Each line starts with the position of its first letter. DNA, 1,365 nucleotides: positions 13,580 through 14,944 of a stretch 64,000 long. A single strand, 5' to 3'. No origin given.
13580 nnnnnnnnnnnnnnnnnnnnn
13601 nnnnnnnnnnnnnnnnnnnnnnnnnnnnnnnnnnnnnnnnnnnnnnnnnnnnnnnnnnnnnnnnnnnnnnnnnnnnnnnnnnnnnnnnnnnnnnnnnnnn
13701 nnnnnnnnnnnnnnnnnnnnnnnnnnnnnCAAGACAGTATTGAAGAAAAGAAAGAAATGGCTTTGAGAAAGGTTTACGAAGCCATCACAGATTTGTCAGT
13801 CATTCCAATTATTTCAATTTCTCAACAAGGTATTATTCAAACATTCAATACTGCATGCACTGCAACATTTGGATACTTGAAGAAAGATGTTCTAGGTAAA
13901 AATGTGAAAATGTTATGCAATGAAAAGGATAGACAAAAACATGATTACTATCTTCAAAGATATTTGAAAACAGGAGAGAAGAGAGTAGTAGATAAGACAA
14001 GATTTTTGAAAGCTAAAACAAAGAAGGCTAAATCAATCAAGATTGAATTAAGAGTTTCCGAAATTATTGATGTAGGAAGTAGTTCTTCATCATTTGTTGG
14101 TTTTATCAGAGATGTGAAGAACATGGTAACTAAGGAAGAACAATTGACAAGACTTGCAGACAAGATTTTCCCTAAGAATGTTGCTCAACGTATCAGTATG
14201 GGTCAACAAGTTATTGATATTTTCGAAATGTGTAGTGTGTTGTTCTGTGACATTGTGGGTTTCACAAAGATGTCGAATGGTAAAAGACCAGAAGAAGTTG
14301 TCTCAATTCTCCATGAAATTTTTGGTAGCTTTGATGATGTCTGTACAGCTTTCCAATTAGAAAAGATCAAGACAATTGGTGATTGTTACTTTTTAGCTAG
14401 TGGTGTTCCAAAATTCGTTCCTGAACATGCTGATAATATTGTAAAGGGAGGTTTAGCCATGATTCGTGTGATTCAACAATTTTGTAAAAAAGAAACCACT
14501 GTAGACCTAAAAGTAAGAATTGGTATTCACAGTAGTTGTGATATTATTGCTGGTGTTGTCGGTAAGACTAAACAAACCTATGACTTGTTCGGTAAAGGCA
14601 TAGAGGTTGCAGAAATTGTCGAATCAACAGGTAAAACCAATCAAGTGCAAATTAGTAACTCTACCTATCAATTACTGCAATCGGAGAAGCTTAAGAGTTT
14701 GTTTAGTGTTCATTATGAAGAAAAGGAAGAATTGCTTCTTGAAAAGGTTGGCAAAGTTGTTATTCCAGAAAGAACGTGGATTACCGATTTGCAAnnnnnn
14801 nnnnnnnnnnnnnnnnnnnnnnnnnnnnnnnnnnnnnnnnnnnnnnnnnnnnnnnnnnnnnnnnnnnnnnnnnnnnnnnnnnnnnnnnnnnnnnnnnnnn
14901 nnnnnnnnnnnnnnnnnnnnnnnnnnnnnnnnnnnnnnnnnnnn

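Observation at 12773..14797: Orphan PAS-PAS-cyclase with intact metal/substrate residues but substituted transition-state Asn/Arg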

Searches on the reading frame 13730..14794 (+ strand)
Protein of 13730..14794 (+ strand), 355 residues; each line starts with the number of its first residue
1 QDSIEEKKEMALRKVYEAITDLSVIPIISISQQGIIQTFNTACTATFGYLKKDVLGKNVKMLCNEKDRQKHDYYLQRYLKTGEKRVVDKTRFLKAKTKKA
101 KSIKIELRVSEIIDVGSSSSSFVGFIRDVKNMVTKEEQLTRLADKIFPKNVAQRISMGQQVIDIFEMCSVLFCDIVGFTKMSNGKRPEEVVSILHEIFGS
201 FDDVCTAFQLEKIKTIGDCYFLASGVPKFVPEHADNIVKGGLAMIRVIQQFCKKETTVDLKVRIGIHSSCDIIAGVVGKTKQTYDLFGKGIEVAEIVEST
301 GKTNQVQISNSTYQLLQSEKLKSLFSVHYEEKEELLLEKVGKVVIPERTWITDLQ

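Call 35: search_protein_representatives(protein=window:13730-14794:+)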
Query: 355 residues. Proteins with E-value up to 0.001 (for the whole library): 59291; up to 1e-10: 23682; up to 1e-30: 1592. The best 150 are listed.
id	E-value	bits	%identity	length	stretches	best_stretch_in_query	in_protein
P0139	3.1e-256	864.6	36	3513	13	16-130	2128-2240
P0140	3.2e-253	854.7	37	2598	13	4-134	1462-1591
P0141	7.0e-248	837.2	36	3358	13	9-136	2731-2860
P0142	1.8e-244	826.0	36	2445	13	14-130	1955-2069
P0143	5.1e-244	824.5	35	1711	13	14-131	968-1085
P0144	4.6e-239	808.2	36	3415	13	17-130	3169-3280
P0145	2.1e-238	806.0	35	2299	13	6-131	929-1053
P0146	7.5e-234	791.1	36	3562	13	10-131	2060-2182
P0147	2.5e-232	786.1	34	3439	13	14-130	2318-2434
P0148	4.9e-231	781.8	35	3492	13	19-131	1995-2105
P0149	7.1e-226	764.9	37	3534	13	15-136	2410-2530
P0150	3.0e-225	762.8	35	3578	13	5-134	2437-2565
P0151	2.6e-222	753.2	35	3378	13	9-135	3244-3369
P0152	9.0e-222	751.4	34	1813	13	14-130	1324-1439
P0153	2.8e-220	746.5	34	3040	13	11-136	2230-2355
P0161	3.6e-197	670.5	34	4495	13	15-130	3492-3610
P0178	1.7e-144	497.5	34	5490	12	13-147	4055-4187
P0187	1.9e-111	388.9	31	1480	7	6-312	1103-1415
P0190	3.6e-103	361.6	53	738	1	3-325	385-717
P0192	4.0e-99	348.4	51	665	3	3-227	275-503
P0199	2.4e-91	322.8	32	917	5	9-289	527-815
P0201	7.2e-89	314.7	41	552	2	8-325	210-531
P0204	1.0e-87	310.9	41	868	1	5-353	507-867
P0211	2.2e-78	280.2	35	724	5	108-319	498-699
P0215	2.6e-73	263.5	35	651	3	12-311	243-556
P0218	4.1e-70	253.0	41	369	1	11-325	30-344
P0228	7.0e-65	235.8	32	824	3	8-312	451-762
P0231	1.1e-63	231.9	37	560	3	102-325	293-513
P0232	1.2e-63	231.8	40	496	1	17-327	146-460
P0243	6.2e-60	219.6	35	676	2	5-316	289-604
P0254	1.0e-57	212.3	38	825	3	12-312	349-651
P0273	3.0e-52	194.3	38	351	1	13-322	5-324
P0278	1.5e-51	192.0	38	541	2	11-310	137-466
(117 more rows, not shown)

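Call 38: list_cluster_members(proteins=[P0190, P0192, P0204, P0201, P0218, P0232, P0231, P0211, P0199, P0187])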
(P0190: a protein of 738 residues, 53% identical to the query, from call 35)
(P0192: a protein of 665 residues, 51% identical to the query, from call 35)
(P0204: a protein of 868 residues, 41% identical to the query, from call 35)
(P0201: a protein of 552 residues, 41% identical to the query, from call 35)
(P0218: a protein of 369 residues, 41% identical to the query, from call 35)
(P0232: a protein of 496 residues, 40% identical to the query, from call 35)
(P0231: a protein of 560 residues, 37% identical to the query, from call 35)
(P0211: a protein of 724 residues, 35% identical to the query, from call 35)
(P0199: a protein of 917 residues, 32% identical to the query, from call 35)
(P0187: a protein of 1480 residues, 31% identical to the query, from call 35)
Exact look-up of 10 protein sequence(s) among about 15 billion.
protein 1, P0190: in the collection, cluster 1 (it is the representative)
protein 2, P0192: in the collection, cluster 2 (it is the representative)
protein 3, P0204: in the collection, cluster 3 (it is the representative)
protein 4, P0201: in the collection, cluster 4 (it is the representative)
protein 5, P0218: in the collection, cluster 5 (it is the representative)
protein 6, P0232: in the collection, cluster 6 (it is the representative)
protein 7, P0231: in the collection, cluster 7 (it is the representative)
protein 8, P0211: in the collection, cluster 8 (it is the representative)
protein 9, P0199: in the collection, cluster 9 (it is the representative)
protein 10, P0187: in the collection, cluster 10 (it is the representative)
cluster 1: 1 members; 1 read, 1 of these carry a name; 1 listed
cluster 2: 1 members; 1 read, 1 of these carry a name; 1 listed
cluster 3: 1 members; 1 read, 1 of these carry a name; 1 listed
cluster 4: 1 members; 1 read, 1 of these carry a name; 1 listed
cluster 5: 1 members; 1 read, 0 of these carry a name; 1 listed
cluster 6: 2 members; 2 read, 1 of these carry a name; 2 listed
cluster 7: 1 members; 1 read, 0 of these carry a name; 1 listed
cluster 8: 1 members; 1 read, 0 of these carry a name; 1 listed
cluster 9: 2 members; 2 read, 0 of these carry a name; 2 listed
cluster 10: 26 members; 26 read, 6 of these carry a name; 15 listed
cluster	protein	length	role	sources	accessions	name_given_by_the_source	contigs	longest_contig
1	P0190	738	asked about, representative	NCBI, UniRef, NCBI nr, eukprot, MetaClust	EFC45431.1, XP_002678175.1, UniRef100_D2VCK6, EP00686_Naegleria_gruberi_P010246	predicted protein [Naegleria gruberi] | Predicted protein n=1 Tax=Naegleria gruberi TaxID=5762 RepID=D2VCK6_NAEGR | uncharacterized protein NAEGRDRAFT_48447 [Naegleria gruberi]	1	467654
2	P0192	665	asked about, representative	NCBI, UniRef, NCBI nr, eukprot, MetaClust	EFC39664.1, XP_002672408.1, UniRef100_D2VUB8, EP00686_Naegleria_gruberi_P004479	predicted protein [Naegleria gruberi] | Predicted protein n=1 Tax=Naegleria gruberi TaxID=5762 RepID=D2VUB8_NAEGR | uncharacterized protein NAEGRDRAFT_72607 [Naegleria gruberi]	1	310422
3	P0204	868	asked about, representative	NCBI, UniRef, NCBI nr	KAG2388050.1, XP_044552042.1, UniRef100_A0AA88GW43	hypothetical protein C9374_000900 [Naegleria lovaniensis] | Guanylate cyclase domain-containing protein n=1 Tax=Naegleria lovaniensis TaxID=51637 ... | uncharacterized protein C9374_000900 [Naegleria lovaniensis]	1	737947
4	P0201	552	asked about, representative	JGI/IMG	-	PAS domain S-box-containing protein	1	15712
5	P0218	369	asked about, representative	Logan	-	-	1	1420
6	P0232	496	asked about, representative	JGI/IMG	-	-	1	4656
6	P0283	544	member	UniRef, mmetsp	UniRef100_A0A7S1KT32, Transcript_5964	Guanylate cyclase n=1 Tax=Percolomonas cosmopolitus TaxID=63605 RepID=A0A7S1KT32_9EUKA | Transcript_5964/g.22639 ORF Transcript_5964/g.22639 Transcript_5964/m.22639 type:complete ...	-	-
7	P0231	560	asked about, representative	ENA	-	-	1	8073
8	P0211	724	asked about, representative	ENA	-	-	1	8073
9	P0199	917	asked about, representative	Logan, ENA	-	-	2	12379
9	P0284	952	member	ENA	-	-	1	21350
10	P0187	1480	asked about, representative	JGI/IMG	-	-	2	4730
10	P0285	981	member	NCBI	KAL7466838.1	hypothetical protein ACHAXS_012367 [Conticribra weissflogii]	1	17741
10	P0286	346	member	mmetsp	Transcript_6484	Transcript_6484/g.13537 ORF Transcript_6484/g.13537 Transcript_6484/m.13537 type:complete ...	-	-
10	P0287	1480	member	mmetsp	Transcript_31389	Transcript_31389/g.64527 ORF Transcript_31389/g.64527 Transcript_31389/m.64527 ...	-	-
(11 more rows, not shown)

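Call 42: list_cluster_members(proteins=[P0139, P0143, P0161, P0178, P0215, P0228, P0243, P0254, P0273, P0278])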
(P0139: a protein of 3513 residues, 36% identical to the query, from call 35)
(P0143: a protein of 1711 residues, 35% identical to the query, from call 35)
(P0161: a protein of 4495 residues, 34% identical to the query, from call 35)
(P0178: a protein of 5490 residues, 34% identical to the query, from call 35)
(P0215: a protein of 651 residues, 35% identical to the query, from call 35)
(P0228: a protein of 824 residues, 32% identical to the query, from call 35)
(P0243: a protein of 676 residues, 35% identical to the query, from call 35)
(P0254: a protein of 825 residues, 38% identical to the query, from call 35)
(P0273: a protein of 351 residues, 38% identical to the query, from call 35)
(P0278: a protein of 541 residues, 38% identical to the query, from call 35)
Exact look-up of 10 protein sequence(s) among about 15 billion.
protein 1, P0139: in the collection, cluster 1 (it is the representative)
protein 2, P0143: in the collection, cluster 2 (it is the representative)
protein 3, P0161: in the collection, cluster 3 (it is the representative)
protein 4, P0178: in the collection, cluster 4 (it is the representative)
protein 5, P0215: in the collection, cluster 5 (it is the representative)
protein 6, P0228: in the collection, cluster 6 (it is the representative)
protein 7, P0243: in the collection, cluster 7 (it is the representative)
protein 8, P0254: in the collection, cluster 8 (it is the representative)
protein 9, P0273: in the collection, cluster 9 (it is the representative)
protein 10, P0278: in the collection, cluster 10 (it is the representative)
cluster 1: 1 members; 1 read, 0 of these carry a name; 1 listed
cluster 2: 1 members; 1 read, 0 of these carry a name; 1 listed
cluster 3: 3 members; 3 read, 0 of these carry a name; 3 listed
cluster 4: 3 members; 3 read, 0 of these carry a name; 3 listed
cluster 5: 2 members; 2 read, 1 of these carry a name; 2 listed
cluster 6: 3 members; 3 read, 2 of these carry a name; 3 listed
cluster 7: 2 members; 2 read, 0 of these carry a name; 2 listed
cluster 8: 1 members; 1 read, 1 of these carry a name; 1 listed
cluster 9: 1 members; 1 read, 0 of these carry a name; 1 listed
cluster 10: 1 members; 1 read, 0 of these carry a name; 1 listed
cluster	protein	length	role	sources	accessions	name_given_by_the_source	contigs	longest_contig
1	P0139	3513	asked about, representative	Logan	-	-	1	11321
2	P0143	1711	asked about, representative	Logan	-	-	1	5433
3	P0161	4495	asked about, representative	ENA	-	-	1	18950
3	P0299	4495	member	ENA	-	-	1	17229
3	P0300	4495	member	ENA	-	-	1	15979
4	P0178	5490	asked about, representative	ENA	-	-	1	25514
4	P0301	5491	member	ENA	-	-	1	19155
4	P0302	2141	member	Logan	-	-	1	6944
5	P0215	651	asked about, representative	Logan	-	-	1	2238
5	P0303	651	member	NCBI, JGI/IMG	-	PAS domain S-box-containing protein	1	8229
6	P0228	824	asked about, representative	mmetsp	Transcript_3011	Transcript_3011/g.6106 ORF Transcript_3011/g.6106 Transcript_3011/m.6106 type:complete ...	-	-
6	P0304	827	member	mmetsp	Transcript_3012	Transcript_3012/g.6111 ORF Transcript_3012/g.6111 Transcript_3012/m.6111 type:complete ...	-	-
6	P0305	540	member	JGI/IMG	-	-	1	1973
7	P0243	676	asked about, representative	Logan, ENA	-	-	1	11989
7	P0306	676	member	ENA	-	-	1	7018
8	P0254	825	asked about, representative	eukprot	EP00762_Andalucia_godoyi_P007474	ANDGO_07835.mRNA.1 Adenylate cyclase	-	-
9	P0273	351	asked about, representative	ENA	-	-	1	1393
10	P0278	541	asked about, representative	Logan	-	-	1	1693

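Call 43: find_encoding_contigs(protein=P0231, flank=10000, max_places=2)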
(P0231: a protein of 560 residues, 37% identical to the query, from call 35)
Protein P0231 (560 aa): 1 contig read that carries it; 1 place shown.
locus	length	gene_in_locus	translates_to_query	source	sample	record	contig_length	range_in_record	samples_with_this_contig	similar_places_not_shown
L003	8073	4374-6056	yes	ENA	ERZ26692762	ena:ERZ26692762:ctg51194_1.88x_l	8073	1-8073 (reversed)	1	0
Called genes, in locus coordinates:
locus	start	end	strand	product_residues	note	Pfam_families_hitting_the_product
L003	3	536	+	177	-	?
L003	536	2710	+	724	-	PF00989:PAS, PF08448:PAS_4 (weak), PF00989:PAS, PF13188:PAS_8 (weak), PF13426:PAS_9, PF00211:Guanylate_cyc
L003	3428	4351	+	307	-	PF00989:PAS, PF13188:PAS_8 (faint), PF13426:PAS_9, PF00989:PAS, PF08448:PAS_4 (weak)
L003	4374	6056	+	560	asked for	PF00989:PAS (weak), PF08448:PAS_4 (faint), PF13426:PAS_9, PF00989:PAS (weak), PF00211:Guanylate_cyc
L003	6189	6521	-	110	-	PF00617:RasGEF (weak)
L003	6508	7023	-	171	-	PF00617:RasGEF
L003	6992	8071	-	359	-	?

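Call 45: find_homologous_proteins(query=P0283, max_evalue=1e-8)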
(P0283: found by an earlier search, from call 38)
Query P0283 (544 aa): 1065 proteins with E <= 1e-8 among 8000 candidates; the best 120 are listed.
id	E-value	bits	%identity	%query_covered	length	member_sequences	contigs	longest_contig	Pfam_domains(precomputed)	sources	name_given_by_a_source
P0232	0.0e+0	1113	100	91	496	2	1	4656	PF13426.14,PF24820.2,PF08448.17,PF00211.26,PF00989.32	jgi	-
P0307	9.8e-171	587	51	98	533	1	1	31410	PF13426.14,PF24820.2,PF08448.17,PF00211.26,PF00989.32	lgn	-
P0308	1.4e-152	527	53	84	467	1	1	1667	PF13426.14,PF00211.26,PF00989.32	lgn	-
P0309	6.5e-77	278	42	61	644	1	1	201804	PF13426.14,PF08448.17,PF00211.26,PF00989.32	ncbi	ncbi:hypothetical protein ABK040_011592 [Willaertia magna]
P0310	5.1e-46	176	43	41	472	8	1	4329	PF00672.31,PF12729.14,PF00211.26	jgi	jgi:class 3 adenylate cyclase/HAMP domain-containing protein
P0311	1.2e-45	174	43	41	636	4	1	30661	PF00672.31,PF00211.26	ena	-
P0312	1.9e-45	174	35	59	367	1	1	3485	PF13426.14,PF08448.17,PF00211.26,PF00989.32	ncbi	-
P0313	1.5e-44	171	44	41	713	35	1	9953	PF00672.31,PF02743.25,PF00211.26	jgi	jgi:class 3 adenylate cyclase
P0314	6.1e-44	169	41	42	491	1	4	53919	PF00672.31,PF12729.14,PF00211.26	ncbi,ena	-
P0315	6.7e-44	169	38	43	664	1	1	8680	PF13426.14,PF13185.13,PF01590.33,PF08448.17,PF00211.26,PF00989.32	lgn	-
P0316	8.3e-44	168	42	42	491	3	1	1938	PF00672.31,PF12729.14,PF00211.26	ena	-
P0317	4.1e-43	166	39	45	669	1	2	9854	PF13426.14,PF13185.13,PF00211.26,PF00989.32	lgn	-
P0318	5.1e-43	166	39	45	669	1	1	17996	PF13426.14,PF13185.13,PF00211.26,PF00989.32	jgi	jgi:PAS domain S-box-containing protein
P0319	5.3e-43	166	36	57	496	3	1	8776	PF08447.19,PF13426.14,PF13188.14,PF08448.17,PF00211.26,PF00989.32,PF00072.31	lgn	-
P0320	1.1e-42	165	40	41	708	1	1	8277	PF00672.31,PF00211.26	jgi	jgi:class 3 adenylate cyclase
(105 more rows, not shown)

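Call 48: find_encoding_contigs(protein=P0309, flank=10000, max_places=3)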
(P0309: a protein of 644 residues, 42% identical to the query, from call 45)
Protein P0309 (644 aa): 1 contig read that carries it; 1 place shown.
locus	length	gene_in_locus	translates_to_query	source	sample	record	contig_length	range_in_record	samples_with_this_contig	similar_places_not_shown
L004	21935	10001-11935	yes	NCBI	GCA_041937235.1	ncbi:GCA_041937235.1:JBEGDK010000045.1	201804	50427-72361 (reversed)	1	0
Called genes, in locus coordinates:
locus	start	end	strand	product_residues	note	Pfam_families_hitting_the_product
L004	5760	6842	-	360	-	-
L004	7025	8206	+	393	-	PF00583:Acetyltransf_1 (weak), PF08445:FR47 (weak), PF13508:Acetyltransf_7 (weak)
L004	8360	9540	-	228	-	-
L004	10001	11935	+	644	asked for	PF00989:PAS, PF08448:PAS_4 (weak), PF13426:PAS_9 (weak), PF00211:Guanylate_cyc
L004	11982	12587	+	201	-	PF03162:Y_phosphatase2, PF22741:PTP-NADK (weak), PF22785:Tc-R-P (weak), PF13350:Y_phosphatase3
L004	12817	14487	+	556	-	-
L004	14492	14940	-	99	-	-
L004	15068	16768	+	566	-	-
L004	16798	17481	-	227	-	-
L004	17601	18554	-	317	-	PF05764:YL1, PF08265:YL1_C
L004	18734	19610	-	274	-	-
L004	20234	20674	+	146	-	PF02996:Prefoldin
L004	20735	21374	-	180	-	-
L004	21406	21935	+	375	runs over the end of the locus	PF13532:2OG-FeII_Oxy_2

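Call 52: find_related_loci(query=P0309, collection=metagenome_contigs, flank=5000)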
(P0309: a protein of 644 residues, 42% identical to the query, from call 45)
Query P0309 (644 aa) in metagenome_contigs; peptide patterns used: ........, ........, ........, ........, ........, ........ (x = any residue, [..] = any of these).
120 stretches matched a pattern, but none encodes a relative of the query by tblastn (E <= 1e-3).

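Call 64: search_protein_families(library=pfam, proteins=[P0139, P0161, P0309], max_evalue=0.00001)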
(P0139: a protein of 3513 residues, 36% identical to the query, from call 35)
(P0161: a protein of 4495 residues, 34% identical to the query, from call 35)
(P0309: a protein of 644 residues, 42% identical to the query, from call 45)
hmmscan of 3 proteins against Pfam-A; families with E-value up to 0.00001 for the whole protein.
P0139 (3513 aa): 9 families
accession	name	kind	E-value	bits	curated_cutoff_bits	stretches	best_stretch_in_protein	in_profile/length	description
PF00989.32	PAS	-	2.3e-164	537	22.6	13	1882-1989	8-113/113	PAS fold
PF13426.13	PAS_9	-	2e-117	385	27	9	1887-1990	3-102/103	PAS domain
PF08448.16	PAS_4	-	3.7e-73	243.2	23.1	1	3018-3123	7-107/110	PAS fold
PF24820.1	Diguanyl_cycl_sensor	-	2.6e-47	159.7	28.1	0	3269-3351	8-92/109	Diguanylate cyclase-like sensor domain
PF13188.13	PAS_8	-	1.5e-39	133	21.8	0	2253-2306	4-54/65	PAS domain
PF08447.18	PAS_3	-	1.2e-15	58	25.6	0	2151-2228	4-81/89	PAS fold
PF25474.1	TPR_TmcB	-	7e-12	45.8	27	1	508-604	26-123/125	TmcB, TPR repeats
PF08446.17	PAS_2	-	2.7e-10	41.4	21.4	0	3396-3437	20-61/107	PAS fold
PF17765.7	MLTR_LBD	-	1.5e-06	28.8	26.3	0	2757-2790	6-39/168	MmyB-like transcription regulator ligand binding domain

P0161 (4495 aa): 7 families
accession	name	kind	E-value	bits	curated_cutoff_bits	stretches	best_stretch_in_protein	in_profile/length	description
PF00989.32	PAS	-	4.3e-114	375.1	22.6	6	2909-3006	10-105/113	PAS fold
PF13426.13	PAS_9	-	7.8e-98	322.1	27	7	3756-3861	2-103/103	PAS domain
PF08448.16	PAS_4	-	6.4e-44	149.1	23.1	0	3751-3861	1-107/110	PAS fold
PF13188.13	PAS_8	-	4.3e-34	115.7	21.8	0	2905-2955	6-53/65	PAS domain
PF24820.1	Diguanyl_cycl_sensor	-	7.8e-17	61.6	28.1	0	4006-4093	5-93/109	Diguanylate cyclase-like sensor domain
PF25474.1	TPR_TmcB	-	3.1e-11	43.7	27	1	646-730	25-110/125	TmcB, TPR repeats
PF08447.18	PAS_3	-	3.7e-11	43.6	25.6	0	2924-2989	3-66/89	PAS fold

P0309 (644 aa): 4 families
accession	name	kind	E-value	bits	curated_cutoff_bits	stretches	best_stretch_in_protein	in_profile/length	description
PF00211.25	Guanylate_cyc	-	6.5e-52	176.2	21.9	1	461-638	4-180/183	Adenylate and Guanylate cyclase catalytic domain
PF00989.32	PAS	-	1.2e-20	74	22.6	2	317-427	5-113/113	PAS fold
PF13426.13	PAS_9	-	4.7e-13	49.7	27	1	326-429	4-103/103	PAS domain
PF08448.16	PAS_4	-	7.2e-09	36.3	23.1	0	322-429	4-107/110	PAS fold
